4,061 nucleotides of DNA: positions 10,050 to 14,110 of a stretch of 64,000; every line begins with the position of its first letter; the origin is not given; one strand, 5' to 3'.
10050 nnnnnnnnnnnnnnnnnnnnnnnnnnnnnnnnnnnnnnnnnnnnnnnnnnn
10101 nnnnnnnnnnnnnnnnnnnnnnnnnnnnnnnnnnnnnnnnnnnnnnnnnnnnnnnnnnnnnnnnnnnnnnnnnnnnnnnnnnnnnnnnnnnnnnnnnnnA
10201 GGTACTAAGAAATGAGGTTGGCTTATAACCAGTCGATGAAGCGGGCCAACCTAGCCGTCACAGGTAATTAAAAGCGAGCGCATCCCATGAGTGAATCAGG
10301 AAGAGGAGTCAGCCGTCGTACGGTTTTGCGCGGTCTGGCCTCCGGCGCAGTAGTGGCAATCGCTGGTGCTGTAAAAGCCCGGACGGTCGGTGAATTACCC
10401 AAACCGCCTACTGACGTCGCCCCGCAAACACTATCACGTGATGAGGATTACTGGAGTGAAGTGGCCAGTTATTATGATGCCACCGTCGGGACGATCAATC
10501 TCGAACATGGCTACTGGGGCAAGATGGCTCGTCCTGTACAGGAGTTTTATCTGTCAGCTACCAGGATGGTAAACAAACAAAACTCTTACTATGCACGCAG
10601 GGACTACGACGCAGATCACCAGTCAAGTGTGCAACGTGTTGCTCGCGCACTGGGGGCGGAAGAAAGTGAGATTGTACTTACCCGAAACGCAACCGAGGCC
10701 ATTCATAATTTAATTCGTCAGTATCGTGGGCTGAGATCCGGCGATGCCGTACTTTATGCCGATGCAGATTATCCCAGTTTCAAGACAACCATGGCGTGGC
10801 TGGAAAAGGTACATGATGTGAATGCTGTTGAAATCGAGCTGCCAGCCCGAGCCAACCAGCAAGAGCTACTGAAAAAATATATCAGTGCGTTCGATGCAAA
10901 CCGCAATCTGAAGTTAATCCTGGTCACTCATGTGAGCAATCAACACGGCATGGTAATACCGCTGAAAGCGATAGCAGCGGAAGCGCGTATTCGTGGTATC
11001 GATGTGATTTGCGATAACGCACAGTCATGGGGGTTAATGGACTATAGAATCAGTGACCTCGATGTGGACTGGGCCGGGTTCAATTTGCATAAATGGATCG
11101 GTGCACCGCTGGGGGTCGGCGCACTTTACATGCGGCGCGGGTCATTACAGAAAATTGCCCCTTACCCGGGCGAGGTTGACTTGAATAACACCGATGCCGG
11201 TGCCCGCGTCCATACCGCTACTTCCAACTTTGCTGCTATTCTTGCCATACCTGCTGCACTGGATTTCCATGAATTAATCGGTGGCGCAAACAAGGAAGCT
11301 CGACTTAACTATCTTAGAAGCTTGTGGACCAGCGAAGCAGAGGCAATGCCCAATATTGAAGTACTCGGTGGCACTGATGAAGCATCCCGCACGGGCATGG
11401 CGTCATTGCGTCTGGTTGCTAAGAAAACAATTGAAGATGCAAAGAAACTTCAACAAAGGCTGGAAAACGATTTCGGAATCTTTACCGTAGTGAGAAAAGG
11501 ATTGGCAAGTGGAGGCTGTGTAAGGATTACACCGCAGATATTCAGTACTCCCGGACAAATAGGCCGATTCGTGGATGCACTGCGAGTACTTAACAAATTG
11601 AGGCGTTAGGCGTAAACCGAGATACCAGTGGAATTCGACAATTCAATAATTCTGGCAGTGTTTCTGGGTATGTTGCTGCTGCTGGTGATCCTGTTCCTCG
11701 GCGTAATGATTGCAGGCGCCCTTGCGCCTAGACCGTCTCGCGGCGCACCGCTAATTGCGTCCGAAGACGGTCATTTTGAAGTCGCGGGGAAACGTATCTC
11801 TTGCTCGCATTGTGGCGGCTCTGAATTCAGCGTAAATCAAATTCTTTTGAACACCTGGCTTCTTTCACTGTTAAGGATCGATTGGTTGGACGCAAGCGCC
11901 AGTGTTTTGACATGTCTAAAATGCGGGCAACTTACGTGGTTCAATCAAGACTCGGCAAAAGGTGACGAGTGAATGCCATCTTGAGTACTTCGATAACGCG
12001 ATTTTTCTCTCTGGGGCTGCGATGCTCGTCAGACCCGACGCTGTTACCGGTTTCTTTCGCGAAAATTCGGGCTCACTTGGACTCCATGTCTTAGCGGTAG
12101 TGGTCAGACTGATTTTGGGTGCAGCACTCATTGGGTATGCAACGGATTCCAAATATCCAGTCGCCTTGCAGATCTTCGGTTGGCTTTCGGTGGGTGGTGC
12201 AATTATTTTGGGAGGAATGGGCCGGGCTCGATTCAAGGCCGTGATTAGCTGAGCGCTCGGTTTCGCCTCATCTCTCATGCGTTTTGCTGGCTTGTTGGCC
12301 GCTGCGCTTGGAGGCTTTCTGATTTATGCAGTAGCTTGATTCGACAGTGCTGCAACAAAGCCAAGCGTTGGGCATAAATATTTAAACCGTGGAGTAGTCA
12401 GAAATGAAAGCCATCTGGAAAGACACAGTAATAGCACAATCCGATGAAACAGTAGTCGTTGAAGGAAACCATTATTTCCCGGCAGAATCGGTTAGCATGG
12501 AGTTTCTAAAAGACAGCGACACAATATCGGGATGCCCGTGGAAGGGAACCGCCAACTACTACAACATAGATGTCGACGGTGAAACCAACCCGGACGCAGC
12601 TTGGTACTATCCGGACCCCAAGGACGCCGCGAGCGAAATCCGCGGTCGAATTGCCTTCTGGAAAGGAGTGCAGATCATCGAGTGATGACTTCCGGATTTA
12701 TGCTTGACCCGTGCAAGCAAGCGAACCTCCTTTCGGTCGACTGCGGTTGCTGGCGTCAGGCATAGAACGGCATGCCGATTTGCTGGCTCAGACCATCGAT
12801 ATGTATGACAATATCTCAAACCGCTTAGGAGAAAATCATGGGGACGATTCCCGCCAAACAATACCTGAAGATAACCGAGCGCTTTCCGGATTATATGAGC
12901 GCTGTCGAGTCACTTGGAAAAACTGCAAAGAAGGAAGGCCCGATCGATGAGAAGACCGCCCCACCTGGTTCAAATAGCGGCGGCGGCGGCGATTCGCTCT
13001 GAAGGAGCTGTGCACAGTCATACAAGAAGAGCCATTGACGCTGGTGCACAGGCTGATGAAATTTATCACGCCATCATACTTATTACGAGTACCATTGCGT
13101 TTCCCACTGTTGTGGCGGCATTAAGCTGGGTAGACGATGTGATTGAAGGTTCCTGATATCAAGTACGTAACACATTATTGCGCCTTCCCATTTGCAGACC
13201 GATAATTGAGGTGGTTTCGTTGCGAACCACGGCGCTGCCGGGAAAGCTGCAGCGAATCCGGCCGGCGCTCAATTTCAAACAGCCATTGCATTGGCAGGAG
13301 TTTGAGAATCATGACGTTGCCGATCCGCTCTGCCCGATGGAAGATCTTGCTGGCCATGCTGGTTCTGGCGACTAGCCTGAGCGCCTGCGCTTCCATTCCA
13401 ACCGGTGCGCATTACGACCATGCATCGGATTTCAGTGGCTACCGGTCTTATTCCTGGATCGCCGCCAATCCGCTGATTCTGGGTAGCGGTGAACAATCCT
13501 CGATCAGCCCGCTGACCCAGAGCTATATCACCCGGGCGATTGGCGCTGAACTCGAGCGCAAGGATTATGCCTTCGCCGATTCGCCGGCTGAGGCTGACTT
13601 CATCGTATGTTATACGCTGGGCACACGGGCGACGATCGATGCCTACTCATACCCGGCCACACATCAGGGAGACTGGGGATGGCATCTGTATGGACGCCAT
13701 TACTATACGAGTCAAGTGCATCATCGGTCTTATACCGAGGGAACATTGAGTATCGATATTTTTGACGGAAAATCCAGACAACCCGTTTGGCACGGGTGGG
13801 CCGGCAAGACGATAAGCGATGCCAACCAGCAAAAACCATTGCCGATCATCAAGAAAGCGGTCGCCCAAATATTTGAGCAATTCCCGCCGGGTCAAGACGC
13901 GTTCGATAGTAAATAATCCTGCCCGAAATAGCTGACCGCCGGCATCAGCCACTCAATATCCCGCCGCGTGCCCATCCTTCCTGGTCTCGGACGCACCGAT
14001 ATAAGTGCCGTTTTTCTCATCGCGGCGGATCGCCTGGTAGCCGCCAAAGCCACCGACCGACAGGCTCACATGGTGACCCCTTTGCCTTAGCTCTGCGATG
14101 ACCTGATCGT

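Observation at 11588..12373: Two attC sites collapsed to the same 24-bp geometry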

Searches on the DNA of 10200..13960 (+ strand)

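Call 40: search_with_rna_model(model_id=R1, source=window, start=10200, end=13960, filters=off, max_evalue=10, show_alignments=4)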
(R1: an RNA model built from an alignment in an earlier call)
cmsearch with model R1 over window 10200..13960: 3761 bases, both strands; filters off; matches with E-value up to 10: 6.
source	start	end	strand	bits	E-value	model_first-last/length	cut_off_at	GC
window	10223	10263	+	21.3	4.3e-05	1-60/60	no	0.54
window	12702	12761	+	16.9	0.0011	1-60/60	no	0.63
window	11588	11611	+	9.4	0.27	1-60/60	no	0.42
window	13309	13359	-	6.8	1.8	1-60/60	no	0.59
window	12762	12792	-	6.4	2.5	1-60/60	no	0.52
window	11588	11611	-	5.3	5.8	1-60/60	no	0.42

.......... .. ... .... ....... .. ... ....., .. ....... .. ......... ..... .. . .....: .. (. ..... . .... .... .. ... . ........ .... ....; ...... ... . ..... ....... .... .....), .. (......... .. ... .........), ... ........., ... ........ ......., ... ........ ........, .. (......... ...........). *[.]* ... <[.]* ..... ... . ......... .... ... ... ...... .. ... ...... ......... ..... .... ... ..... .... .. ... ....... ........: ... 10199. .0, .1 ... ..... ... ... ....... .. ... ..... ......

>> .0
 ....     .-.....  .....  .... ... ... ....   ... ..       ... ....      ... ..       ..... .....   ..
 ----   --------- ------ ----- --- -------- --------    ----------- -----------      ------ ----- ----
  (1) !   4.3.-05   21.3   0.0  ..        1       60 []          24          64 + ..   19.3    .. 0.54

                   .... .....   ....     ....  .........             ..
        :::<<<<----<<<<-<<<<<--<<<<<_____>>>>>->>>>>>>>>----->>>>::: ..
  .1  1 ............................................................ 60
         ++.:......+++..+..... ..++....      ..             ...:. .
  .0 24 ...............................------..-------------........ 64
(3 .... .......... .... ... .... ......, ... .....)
